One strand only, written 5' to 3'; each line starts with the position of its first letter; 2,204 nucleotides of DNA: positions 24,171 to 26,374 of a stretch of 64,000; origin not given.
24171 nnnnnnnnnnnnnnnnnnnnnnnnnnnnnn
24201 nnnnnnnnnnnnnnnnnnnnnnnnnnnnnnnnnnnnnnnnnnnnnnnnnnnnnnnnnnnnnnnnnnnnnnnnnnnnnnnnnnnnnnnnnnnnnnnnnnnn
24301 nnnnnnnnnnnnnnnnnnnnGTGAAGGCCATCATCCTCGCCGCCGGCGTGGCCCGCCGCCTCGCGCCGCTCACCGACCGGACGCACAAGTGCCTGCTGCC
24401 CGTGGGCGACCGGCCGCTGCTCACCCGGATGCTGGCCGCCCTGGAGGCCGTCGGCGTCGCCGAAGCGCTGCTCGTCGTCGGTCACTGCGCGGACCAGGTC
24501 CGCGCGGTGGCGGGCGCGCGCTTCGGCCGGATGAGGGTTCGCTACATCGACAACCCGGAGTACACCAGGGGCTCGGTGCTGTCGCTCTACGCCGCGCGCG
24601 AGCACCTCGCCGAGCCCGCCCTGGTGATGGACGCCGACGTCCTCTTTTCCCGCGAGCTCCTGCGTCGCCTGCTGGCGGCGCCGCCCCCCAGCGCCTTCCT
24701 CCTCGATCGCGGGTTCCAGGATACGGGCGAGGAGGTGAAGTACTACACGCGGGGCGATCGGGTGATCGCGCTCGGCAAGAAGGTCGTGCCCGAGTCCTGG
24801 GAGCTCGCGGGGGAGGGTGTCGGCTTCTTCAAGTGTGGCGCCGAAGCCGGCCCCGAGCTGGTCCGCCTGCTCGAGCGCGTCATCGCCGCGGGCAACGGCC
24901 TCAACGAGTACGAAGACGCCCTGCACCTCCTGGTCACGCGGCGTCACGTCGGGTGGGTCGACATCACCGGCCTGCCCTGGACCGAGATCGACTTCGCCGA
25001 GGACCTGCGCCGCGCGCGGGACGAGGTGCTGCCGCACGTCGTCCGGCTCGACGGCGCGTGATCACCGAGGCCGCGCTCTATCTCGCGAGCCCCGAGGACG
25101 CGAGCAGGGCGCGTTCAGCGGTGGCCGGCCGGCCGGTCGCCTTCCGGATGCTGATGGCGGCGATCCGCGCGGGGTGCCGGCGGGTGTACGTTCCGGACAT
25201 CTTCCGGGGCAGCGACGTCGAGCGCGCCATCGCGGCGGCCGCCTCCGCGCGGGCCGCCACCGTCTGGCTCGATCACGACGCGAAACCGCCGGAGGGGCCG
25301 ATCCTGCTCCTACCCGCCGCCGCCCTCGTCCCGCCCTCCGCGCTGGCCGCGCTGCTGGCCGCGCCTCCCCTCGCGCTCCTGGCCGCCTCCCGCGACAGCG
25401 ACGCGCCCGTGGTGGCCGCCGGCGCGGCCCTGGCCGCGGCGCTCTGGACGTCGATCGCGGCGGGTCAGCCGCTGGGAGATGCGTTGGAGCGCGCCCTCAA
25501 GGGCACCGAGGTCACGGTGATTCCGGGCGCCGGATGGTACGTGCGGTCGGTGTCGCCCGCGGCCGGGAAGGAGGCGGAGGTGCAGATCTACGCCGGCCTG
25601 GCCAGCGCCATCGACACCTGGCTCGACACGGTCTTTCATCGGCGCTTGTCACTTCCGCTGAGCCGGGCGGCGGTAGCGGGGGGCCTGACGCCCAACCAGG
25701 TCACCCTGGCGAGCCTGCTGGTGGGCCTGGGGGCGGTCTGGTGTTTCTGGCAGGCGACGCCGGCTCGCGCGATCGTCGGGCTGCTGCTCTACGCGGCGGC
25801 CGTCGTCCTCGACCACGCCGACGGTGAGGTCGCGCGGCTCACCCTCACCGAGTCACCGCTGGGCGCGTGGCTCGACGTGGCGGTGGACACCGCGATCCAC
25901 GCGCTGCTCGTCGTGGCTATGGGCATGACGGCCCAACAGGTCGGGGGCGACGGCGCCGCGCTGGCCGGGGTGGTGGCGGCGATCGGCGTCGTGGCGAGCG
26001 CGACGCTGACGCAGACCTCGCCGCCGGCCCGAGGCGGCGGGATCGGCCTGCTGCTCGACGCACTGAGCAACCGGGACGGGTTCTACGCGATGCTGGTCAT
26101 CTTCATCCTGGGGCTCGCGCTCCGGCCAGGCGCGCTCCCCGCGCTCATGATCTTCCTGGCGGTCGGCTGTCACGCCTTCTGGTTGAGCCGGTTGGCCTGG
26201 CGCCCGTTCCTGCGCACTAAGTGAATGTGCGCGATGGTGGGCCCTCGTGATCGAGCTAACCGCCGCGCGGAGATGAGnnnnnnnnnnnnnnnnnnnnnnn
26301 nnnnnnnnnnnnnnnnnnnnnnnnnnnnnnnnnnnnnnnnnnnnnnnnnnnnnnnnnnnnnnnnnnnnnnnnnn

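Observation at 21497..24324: PEP mutase fused to a nucleotidyltransferase, followed by Ppd that overlaps it by TAGTG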

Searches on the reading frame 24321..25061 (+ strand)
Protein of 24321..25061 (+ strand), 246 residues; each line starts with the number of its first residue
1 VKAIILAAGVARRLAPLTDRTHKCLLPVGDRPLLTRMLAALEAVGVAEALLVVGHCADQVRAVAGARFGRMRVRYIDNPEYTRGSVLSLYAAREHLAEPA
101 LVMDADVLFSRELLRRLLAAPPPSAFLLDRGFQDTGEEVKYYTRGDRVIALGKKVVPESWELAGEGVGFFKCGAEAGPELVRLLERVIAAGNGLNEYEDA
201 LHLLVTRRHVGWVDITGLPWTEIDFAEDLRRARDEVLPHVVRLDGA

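Call 7: search_protein_families(library=pfam, proteins=[window:24321-25061:+], max_evalue=0.01)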
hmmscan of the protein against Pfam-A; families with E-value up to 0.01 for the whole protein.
window:24321-25061:+ (246 aa): 3 families
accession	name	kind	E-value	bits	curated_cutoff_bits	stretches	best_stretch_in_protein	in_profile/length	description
PF12804.13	NTP_transf_3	-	4.8e-18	66.3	27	1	3-120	1-110/160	MobA-like NTP transferase domain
PF00483.29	NTP_transferase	-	8.6e-09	35.8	21.2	1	2-113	1-117/245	Nucleotidyl transferase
PF01128.25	IspD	-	0.0087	16.3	27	0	2-116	2-112/221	2-C-methyl-D-erythritol 4-phosphate cytidylyltransferase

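Call 10: search_protein_families(library=ncbifam, proteins=[window:24321-25061:+], max_evalue=0.001)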
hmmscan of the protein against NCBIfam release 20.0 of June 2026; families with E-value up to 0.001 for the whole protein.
window:24321-25061:+ (246 aa): 28 families (the best 25 are shown)
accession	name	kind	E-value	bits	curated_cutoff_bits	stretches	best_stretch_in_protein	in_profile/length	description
TIGR03992.1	Arch_glmU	subfamily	6.6e-24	84.5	292.1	1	1-226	1-224/393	bifunctional sugar-1-phosphate nucleotidylyltransferase/acetyltransferase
NF041313.1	UDPGP_AglF_Halo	equivalog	6.1e-20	71.7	400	1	1-232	1-230/234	UTP--glucose-1-phosphate uridylyltransferase AglF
NF041135.1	IPPtranDIPPsyn_Thcocales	equivalog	7.2e-20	71.4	580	1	1-242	1-223/419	bifunctional L-myo-inositol-1-phosphate cytidylyltransferase/CDP-L-myo-inositol myo-inositolphosphotransferase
NF038362.1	Sden_1164_fam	equivalog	1.6e-14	54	300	1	3-244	4-266/266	Sden_1164 family protein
NF045761.1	NAMPUrTaseMurU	equivalog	5.8e-14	52.5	250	1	1-110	1-111/226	N-acetylmuramate alpha-1-phosphate uridylyltransferase MurU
TIGR01208.1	rmlA_long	equivalog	7.9e-13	48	320.25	1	2-240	1-238/353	glucose-1-phosphate thymidylyltransferase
NF045665.1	NTPtran_DVU1551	equivalog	2.1e-11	43.5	315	1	1-99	1-90/359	DVU_1551 family NTP transferase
NF041173.1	Sug_nt_acttase_Thmprot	equivalog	7.9e-11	41.5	600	1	1-223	1-221/405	bifunctional sugar-1-phosphate nucleotidylyltransferase/acetyltransferase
TIGR03310.1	matur_MocA_YgfJ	equivalog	1.8e-09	37.9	186.45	1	3-106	2-99/188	molybdenum cofactor cytidylyltransferase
NF052502.1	man1P_GTase_Rv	exception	8.7e-09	34.7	440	1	2-113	2-114/352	mannose-1-phosphate guanylyltransferase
NF010933.0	PRK14353.1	equivalog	1.6e-08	33.6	505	1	2-118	7-121/453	bifunctional UDP-N-acetylglucosamine diphosphorylase/glucosamine-1-phosphate N-acetyltransferase GlmU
NF045697.1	MurNAcPUrMurU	equivalog_domain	2.7e-08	33.5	370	1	4-73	1-70/229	N-acetylmuramate alpha-1-phosphate uridylyltransferase MurU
TIGR01173.1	glmU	equivalog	4.8e-07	29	366.85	1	1-120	1-116/452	bifunctional UDP-N-acetylglucosamine diphosphorylase/glucosamine-1-phosphate N-acetyltransferase GlmU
NF049965.1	GlMnHpPGnyltfHddC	equivalog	6.2e-07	29.3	300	1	1-114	1-113/221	D-glycero-D-manno-heptose 1-phosphate guanosyltransferase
NF010932.0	PRK14352.1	equivalog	6.4e-07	28.4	611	1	3-119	9-124/488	bifunctional UDP-N-acetylglucosamine diphosphorylase/glucosamine-1-phosphate N-acetyltransferase GlmU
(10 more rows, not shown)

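Call 68: search_solved_structures(query=window:24321-25058:+, max_evalue=0.001, show_alignments=2)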
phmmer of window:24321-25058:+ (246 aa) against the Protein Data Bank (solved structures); distinct sequences matched with E-value up to 0.001: 27.
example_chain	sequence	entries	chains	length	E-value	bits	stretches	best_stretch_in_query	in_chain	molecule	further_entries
1jyk_A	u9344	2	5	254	1.8e-12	50.4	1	1-120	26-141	CTP:phosphocholine Cytidylyltransferase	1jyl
4y7t_A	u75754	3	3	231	3.6e-09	39.6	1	1-113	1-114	Nucleotidyl transferase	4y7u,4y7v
2xme_A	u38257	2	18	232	5.5e-08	35.7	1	1-232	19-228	CTP-INOSITOL-1-PHOSPHATE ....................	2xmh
7whr_B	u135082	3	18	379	9.9e-08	34.9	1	1-108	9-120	Nucleotidyl transferase family protein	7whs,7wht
4mnd_A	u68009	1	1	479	1.6e-07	34.3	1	1-239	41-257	CTP L-myo-inositol-1-phosphate cytidylyltransferase/CDP-L-myo-inositol myo-inositolphospho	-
7d72_K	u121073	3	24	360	4.4e-07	32.8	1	1-108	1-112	Mannose-1-phosphate guanyltransferase beta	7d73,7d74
5ify_A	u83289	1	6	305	1.8e-06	30.7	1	2-121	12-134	Glucose-1-phosphate thymidylyltransferase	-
6pd1_A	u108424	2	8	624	3.5e-06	29.8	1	2-242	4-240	Nucleotidyl transferase/aminotransferase, class V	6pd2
8hhd_A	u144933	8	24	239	4.5e-06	29.5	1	1-114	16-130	Nucleotidyl transferase | N-acetylmuramate alpha-1-phosphate uridylyltransferase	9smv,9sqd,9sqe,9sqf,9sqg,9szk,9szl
6n0u_A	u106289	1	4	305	5.1e-06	29.3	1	2-119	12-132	Glucose-1-phosphate thymidylyltransferase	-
3hl3_A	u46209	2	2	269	1.9e-05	27.4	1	1-69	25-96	Glucose-1-phosphate thymidylyltransferase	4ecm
1mc3_A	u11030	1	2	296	2.4e-05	27.1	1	1-84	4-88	GLUCOSE-1-PHOSPHATE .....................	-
8yre_D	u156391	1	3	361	4.2e-05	26.3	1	1-108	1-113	Mannose-1-phosphate guanylyltransferase 1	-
9y3p_I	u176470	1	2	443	4.2e-05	26.3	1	2-111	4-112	Translation initiation factor eIF2B subunit gamma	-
7x8j_A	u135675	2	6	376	4.4e-05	26.2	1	1-108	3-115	Mannose-1-phosphate guanylyltransferase 1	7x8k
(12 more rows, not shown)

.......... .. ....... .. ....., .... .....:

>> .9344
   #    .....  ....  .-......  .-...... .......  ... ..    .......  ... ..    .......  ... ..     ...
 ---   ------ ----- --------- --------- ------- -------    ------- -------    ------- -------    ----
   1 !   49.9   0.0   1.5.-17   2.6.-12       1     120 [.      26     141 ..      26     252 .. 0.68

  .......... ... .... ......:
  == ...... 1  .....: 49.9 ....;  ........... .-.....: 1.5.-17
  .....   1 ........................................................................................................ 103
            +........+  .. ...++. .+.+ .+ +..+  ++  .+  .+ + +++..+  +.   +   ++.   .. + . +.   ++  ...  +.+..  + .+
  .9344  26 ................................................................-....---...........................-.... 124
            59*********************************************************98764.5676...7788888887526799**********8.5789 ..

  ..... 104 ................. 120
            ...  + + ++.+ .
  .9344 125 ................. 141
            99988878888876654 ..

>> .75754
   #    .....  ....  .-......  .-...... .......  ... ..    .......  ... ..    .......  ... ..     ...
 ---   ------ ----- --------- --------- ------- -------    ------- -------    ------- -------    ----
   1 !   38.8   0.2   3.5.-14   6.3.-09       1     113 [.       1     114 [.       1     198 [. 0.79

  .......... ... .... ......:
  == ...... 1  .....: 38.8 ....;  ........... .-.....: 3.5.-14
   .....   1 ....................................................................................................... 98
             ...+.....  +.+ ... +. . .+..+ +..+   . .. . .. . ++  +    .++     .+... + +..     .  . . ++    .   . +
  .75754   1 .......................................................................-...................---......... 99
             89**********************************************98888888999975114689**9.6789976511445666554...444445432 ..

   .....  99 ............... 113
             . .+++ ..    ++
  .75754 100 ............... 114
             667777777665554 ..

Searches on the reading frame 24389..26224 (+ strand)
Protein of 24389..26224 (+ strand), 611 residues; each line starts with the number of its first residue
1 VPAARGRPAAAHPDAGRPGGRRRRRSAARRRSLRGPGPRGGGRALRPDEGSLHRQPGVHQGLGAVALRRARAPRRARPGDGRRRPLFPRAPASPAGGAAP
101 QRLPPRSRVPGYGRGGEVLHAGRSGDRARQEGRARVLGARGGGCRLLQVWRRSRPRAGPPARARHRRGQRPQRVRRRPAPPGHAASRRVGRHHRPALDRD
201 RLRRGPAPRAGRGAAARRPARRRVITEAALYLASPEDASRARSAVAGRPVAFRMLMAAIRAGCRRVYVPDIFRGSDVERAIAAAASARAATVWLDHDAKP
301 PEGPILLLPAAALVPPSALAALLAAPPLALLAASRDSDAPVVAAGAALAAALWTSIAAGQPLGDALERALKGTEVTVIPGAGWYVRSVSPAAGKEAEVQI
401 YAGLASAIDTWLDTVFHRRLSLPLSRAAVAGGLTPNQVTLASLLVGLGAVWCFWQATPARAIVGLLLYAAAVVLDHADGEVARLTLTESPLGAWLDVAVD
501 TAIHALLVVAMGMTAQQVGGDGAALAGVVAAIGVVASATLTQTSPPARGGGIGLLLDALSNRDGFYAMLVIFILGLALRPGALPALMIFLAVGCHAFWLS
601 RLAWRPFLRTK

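Call 7: search_protein_families(library=pfam, proteins=[window:24389-26224:+], max_evalue=0.01)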
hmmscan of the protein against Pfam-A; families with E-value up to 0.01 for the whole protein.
window:24389-26224:+ (611 aa): 1 family
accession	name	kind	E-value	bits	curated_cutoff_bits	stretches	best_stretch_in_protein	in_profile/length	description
PF01066.26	CDP-OH_P_transf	-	1e-08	36.1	22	1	434-576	3-135/152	CDP-alcohol phosphatidyltransferase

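Call 10: search_protein_families(library=ncbifam, proteins=[window:24389-26224:+], max_evalue=0.001)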
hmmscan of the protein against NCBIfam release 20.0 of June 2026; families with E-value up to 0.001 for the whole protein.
window:24389-26224:+ (611 aa): 4 families
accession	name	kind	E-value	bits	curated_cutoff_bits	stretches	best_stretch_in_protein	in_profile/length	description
NF041135.1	IPPtranDIPPsyn_Thcocales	equivalog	5.1e-13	48.8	580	1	374-520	192-333/419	bifunctional L-myo-inositol-1-phosphate cytidylyltransferase/CDP-L-myo-inositol myo-inositolphosphotransferase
NF040950.1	archin_ph_syn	equivalog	5.2e-12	46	180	1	426-513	17-102/191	archaetidylinositol phosphate synthase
NF045883.1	PIPSynth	equivalog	2.1e-07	30.8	170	1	418-596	8-183/197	phosphatidylinositol phosphate synthase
NF052561.1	PIPSynBT1523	equivalog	0.00033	20.4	350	1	423-545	15-141/232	hypothetical protein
